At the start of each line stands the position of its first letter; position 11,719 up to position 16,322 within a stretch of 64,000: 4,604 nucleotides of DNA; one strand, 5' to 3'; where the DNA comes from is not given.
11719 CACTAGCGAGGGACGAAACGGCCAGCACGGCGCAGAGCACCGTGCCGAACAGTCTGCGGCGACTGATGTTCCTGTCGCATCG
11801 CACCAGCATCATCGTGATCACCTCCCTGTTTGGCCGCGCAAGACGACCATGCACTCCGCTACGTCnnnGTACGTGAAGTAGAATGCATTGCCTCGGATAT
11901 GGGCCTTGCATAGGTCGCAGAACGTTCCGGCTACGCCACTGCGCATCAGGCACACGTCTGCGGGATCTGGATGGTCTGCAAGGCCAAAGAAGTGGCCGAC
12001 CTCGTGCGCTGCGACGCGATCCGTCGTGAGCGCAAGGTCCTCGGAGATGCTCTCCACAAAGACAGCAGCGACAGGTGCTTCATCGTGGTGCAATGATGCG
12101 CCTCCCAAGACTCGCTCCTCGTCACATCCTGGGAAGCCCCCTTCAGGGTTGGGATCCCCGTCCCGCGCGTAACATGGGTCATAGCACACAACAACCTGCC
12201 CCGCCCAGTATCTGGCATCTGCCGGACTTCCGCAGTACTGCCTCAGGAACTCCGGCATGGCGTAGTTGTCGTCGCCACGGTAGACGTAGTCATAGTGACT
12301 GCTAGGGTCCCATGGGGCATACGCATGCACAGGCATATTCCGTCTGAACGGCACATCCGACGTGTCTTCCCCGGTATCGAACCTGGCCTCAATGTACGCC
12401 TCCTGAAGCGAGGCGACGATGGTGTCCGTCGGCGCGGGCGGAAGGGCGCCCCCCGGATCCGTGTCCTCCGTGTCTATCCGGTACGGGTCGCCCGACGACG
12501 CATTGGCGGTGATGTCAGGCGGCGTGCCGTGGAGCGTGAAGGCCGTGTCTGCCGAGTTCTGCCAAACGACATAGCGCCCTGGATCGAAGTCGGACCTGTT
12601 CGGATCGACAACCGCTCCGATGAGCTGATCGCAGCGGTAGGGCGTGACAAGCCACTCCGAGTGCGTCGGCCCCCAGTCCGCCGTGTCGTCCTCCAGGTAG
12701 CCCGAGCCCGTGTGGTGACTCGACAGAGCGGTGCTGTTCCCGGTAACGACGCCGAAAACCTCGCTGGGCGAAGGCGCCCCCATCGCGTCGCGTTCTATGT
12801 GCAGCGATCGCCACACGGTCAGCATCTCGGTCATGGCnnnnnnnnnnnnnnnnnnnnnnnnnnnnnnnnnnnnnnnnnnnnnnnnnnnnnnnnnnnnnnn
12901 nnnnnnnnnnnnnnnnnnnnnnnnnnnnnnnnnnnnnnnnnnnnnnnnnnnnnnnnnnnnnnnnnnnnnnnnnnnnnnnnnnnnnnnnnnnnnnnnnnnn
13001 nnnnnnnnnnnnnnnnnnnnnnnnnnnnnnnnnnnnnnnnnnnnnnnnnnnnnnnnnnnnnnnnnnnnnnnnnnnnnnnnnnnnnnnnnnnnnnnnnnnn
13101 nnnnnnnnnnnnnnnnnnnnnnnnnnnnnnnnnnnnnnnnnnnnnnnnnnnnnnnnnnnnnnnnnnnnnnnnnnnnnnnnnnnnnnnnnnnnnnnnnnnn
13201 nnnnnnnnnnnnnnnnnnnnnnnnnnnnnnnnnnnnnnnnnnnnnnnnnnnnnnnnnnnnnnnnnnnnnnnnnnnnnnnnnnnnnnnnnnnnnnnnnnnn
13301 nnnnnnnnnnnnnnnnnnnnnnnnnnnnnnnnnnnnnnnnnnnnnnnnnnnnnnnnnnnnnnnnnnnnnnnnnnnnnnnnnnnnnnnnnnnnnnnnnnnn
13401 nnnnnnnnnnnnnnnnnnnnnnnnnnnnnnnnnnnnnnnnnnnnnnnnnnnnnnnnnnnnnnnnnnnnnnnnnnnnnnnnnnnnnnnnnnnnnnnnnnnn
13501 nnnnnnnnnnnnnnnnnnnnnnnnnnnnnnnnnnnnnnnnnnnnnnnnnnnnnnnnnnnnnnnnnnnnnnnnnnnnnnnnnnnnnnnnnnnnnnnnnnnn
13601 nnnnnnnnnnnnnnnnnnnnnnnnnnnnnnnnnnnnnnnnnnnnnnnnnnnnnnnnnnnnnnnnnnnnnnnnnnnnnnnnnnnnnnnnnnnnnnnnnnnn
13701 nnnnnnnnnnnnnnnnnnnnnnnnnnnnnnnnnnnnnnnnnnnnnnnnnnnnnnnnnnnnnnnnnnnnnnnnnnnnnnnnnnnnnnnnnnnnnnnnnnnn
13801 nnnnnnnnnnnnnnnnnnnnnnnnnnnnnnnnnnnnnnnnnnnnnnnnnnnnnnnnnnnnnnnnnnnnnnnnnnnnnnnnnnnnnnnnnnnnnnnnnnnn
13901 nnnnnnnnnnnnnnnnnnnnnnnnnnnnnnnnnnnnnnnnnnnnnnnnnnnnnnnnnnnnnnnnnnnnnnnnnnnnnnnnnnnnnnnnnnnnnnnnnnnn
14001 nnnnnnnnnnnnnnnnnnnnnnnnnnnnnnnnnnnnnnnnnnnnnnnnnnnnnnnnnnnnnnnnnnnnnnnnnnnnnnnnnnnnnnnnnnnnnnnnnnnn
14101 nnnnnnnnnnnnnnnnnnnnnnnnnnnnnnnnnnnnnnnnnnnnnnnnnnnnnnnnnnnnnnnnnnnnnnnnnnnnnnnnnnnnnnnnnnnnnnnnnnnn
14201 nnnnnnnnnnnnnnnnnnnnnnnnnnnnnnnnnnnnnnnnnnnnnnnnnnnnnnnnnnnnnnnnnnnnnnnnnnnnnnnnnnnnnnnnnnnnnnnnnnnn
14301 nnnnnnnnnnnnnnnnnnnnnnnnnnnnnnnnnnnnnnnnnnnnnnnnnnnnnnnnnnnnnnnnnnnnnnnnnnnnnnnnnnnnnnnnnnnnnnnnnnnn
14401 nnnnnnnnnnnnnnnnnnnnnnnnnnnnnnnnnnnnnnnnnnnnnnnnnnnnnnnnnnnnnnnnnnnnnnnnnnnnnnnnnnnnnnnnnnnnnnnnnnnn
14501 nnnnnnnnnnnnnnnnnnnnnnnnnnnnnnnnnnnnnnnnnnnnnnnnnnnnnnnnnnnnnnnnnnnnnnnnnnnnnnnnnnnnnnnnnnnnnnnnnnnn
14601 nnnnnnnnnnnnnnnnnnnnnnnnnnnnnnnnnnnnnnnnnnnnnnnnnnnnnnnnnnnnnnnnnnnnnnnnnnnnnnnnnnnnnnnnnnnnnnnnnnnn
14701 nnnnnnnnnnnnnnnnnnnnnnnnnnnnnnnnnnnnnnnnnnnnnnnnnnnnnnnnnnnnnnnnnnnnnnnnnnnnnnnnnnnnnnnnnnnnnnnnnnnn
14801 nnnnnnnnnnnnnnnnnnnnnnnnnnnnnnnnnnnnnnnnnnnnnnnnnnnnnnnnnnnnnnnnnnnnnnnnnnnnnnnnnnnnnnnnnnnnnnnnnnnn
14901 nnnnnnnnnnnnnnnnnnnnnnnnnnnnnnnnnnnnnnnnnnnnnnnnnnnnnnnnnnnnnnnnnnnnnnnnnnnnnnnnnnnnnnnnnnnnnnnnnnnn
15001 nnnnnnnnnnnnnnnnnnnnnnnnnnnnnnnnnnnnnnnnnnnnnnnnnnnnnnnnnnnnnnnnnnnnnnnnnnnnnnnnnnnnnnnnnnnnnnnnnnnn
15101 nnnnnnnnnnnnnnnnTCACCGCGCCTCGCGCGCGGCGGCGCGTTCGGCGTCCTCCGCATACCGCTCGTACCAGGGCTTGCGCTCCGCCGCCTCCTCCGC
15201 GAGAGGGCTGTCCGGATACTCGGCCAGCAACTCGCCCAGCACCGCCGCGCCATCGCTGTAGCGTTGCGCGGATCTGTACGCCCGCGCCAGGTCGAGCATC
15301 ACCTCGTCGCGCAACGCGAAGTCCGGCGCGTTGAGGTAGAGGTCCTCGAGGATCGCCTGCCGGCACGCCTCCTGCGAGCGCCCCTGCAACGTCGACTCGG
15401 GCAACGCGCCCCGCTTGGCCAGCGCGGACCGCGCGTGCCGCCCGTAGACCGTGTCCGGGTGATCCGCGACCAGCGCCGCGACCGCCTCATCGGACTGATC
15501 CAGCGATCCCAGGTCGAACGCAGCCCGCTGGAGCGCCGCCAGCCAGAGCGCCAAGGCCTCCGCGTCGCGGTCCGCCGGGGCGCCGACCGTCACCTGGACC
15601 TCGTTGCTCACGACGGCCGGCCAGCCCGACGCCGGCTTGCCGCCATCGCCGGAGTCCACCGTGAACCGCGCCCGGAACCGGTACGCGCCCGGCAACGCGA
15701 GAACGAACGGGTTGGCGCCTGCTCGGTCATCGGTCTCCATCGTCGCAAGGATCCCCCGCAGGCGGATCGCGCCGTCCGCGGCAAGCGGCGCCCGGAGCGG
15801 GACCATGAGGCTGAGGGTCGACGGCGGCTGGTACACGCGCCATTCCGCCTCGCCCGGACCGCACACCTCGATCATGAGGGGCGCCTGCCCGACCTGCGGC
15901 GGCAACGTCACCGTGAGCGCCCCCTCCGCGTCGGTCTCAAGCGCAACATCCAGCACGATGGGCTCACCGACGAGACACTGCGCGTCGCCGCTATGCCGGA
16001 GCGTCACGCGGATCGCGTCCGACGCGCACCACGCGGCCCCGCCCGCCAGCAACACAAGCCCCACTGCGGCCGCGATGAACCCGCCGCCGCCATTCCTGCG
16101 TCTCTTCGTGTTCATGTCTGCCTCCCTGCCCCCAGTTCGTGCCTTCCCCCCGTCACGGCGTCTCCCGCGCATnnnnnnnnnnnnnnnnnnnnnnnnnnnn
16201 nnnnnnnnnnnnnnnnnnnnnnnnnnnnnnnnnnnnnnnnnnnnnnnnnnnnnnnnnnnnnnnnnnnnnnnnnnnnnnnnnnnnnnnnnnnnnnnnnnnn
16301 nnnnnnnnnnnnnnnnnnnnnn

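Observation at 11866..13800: Snapalysin-like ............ motif placed ~35 aa from the C-terminus of a 644-aa secreted beta-rich protein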

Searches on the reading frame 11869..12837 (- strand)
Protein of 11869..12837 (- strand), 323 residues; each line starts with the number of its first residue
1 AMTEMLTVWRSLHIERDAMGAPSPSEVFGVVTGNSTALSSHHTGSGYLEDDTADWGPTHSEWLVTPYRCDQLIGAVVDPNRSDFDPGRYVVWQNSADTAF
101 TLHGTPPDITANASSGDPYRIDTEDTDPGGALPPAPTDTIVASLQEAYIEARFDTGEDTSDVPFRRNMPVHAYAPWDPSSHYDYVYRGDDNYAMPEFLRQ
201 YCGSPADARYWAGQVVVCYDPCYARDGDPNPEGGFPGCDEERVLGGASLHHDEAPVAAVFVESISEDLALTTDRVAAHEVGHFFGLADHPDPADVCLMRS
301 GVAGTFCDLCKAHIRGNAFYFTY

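Call 40: predict_structure(alignment_id=A5)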
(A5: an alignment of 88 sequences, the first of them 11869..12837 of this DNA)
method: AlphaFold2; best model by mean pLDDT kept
length: 323 residues; sequences in the alignment: 88
mean_pLDDT: 71.4   pTM: 0.77
mean pLDDT of the five models: 71.4, 70.1, 69.8, 69.4, 68.2
residues with pLDDT >= 90: 84; 70-90: 91; 50-70: 91; < 50: 57
segments of 3 or more residues with pLDDT < 50: 40-67, 172-187, 189-191, 321-323
pLDDT, mean of each block of 10 residues (from residue 1): 62 93 70 58 39 39 45 66 55 58 53 73 78 95 95 76 81 46 43 77 83 93 68 76 63 88 89 95 85 83 87 82 41
secondary structure, 60 per line:
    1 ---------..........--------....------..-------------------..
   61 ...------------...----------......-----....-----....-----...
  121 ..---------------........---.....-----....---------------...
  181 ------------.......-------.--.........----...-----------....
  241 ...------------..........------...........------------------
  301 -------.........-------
elements in order: E10-19 E28-31 H59-63 E76-78 E89-94 E100-103 H109-112 E118-122 H138-145 E149-153 E159-162 H193-199 E210-218 E237-239 H240-243 E256-260 H261-265 H272-282 H308-316

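Call 42: fold_search(model_id=the predicted structure, library=pdb)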
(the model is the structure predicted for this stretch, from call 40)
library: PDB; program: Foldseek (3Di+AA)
matches with E <= 10: 136; with E <= 0.001: 0
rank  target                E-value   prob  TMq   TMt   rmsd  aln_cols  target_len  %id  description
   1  1hv5_E                6.3e-02  0.90  0.22  0.41   5.9       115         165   17  CRYSTAL STRUCTURE OF THE STROMELYSIN-3 (MMP-11) CATALYTIC DOMAIN COMPLEXED WITH A PHOSPHINIC INHIBITOR (released 2001-03-28)
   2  1hv5_B                7.6e-02  0.89  0.22  0.41   6.0       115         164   16  CRYSTAL STRUCTURE OF THE STROMELYSIN-3 (MMP-11) CATALYTIC DOMAIN COMPLEXED WITH A PHOSPHINIC INHIBITOR (released 2001-03-28)
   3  3p24_B                1.1e-01  0.51  0.24  0.23   9.7       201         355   14  Structure of profragilysin-3 from Bacteroides fragilis (released 2010-12-29)
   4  4hx3_G                1.5e-01  0.77  0.22  0.48   4.2       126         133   15  Crystal structure of Streptomyces caespitosus sermetstatin in complex with S. caespitosus snapalysin (released 2012-12-05)
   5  2wo9_A                2.3e-01  0.57  0.21  0.39   6.0       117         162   17  MMP12 complex with a beta hydroxy carboxylic acid (released 2009-09-08)
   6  1ztq_D                2.5e-01  0.47  0.20  0.38   6.6       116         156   20  Crystal structure of the catalytic domain of MMP-13 complexed with WAY-033 (released 2006-05-30)
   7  5uwl_B                2.5e-01  0.33  0.19  0.34   6.9       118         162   21  Matrix metalloproteinase-13 complexed with selective inhibitor compound (S)-17a (released 2017-07-12)
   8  4hx3_A                2.6e-01  0.66  0.22  0.47   4.1       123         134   15  Crystal structure of Streptomyces caespitosus sermetstatin in complex with S. caespitosus snapalysin (released 2012-12-05)
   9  2ozr_H                2.6e-01  0.44  0.20  0.37   6.5       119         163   20  MMP13 Catalytic Domain Complexed with 4-{[1-methyl-2,4-dioxo-6-(3-phenylprop-1-yn-1-yl)-1,4-dihydroquinazolin-3(2H)-yl (released 2007-07-24)
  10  4hx3_E                3.0e-01  0.63  0.22  0.48   4.1       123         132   15  Crystal structure of Streptomyces caespitosus sermetstatin in complex with S. caespitosus snapalysin (released 2012-12-05)
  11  5uwm_A                3.1e-01  0.44  0.21  0.39   6.1       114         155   21  Matrix metalloproteinase-13 complexed with selective inhibitor compound (R)-17a (released 2017-07-12)
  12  8b2n_C                3.3e-01  0.28  0.23  0.41   9.5       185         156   12  Potempin A (PotA) from Tannerella forsythia in complex with the catalytic domain of human MMP-12 (released 2022-12-21)
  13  6hv2_A                3.6e-01  0.33  0.19  0.35   6.7       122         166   21  MMP-13 in complex with the peptide IMISF (released 2019-01-30)
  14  8esv_A                3.6e-01  0.09  0.18  0.14  12.9       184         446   13  Structure of human ADAM10-Tspan15 complex bound to 11G2 vFab (released 2023-06-14)
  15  5uwk_B                3.8e-01  0.35  0.20  0.36   6.4       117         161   20  Matrix metalloproteinase-13 complexed with selective inhibitor compound (S)-10a (released 2017-07-12)
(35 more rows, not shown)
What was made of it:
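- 11869..12825 (-): Residues ~326-644: metzincin-like catalytic domain. Predicted order: strand β1 (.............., 327-340), poorly modelled insertion (~345-455), backing helix (459-466), strands (470-474, 531-539, 567-570, 577-581), active-site helix (593-605), Met-containing loop, C-terminal helix (629-643). The top 50 Foldseek PDB hits are nearly all metzincins but weak (call 42).
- On Metzincin clan (MEROPS MA(M)): However, the best E is 0.06 and TM is at most 0.48 (call 42).
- Closest known: Snapalysin. Same: It is the best structural coverage among the PDB hits (TM 0.48, rmsd 4.1 Å, call 42).
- These include MMP-11 (E 0.06, prob 0.90), profragilysin-3 and snapalysin 4hx3 (TM 0.48 normalised to snapalysin, rmsd 4.1 Å over ~125 of 133 residues), plus MMP-12/13, ADAM10, leishmanolysin and ulilysin (call 42). 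Snapalysin is covered almost fully by the Foldseek alignment (call 42).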

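Call 73: fold_search(model_id=the predicted structure, library=viral)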
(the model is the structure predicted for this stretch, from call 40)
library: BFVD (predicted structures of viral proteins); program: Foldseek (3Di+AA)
matches with E <= 10: 138; with E <= 0.001: 0
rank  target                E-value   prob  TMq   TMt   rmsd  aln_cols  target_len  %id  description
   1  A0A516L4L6            9.1e-02  0.14  0.17  0.08  13.8       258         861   13  (no name in the UniProt tables at hand)
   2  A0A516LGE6            1.2e-01  0.47  0.15  0.26   8.2       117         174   12  (no name in the UniProt tables at hand)
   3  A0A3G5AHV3            1.7e-01  0.15  0.20  0.16   9.7       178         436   12  Zinc metalloprotease [Sylvanvirus sp.]
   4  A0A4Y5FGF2            2.0e-01  0.63  0.23  0.28   5.0       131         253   14  Zn-dependent protease [Lactobacillus phage 3-521]
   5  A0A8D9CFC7            2.2e-01  0.33  0.13  0.20   7.9        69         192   23  Putative hydrolase [uncultured marine phage]
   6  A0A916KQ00            2.2e-01  0.33  0.21  0.16   9.4       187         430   10  Uncharacterized protein [Mythimna separata entomopoxvirus 'L']
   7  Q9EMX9                2.3e-01  0.30  0.17  0.21  10.9       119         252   17  AMV070 [Amsacta moorei entomopoxvirus]
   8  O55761                2.8e-01  0.60  0.14  0.17   3.2        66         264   23  Putative metalloproteinase 165R [Invertebrate iridescent virus 6]
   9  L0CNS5                3.1e-01  0.15  0.19  0.18   9.5       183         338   14  Uncharacterized protein [Synechococcus phage P60]
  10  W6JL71                3.5e-01  0.51  0.21  0.34   5.6       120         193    8  Zinc-dependent metalloprotease [Alphaentomopoxvirus acuprea]
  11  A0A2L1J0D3            3.5e-01  0.08  0.12  0.09  11.6        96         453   17  Glutamine amidotransferase domain protein [Mycobacterium phage Tesla]
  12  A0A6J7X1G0            5.1e-01  0.23  0.19  0.31   7.2       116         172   13  Uncharacterized protein [uncultured Caudovirales phage]
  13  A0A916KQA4            5.4e-01  0.20  0.24  0.20   7.2       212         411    9  Matrix metalloproteinase [Mythimna separata entomopoxvirus 'L']
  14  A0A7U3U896            5.8e-01  0.33  0.17  0.14   4.8        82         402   17  ORF35 protein [Plutella xylostella granulovirus]
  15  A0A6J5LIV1            5.8e-01  0.16  0.17  0.36   8.6       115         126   16  SprT-like [uncultured Caudovirales phage]
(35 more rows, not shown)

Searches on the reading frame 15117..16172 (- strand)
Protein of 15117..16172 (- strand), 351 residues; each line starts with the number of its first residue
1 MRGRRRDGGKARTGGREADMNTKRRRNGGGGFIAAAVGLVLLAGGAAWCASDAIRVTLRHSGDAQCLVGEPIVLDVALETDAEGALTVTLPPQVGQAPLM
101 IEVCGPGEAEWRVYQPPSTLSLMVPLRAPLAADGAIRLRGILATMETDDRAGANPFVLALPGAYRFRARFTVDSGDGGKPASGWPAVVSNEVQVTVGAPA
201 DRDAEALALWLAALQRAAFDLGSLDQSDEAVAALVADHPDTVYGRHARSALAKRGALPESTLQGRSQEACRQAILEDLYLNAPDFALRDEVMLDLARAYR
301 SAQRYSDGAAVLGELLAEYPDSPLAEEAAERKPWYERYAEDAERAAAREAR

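Call 3: search_protein_families(library=pfam, proteins=[window:15117-16172:-], max_evalue=1)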
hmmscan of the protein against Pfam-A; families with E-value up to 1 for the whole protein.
window:15117-16172:- (351 aa): 4 families
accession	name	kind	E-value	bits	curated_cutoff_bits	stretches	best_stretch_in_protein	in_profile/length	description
PF13174.12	TPR_6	-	0.00013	22.8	26.3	1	290-322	1-33/33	Tetratricopeptide repeat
PF13525.12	YfiO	-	0.0024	18.1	25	1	275-328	28-81/203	Outer membrane lipoprotein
PF14559.12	TPR_19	-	0.0025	18.5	25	1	263-325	4-61/68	Tetratricopeptide repeat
PF13428.12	TPR_14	-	0.0027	18.7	23.5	1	291-326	3-38/44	Tetratricopeptide repeat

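Call 4: search_protein_families(library=ncbifam, proteins=[window:15117-16172:-], max_evalue=1)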
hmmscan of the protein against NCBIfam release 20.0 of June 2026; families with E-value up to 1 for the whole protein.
window:15117-16172:- (351 aa): 1 family
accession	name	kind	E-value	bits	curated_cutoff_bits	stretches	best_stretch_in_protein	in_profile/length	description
TIGR02795.1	tol_pal_ybgF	equivalog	0.011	16.3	90.1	1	276-331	63-118/119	tol-pal system protein YbgF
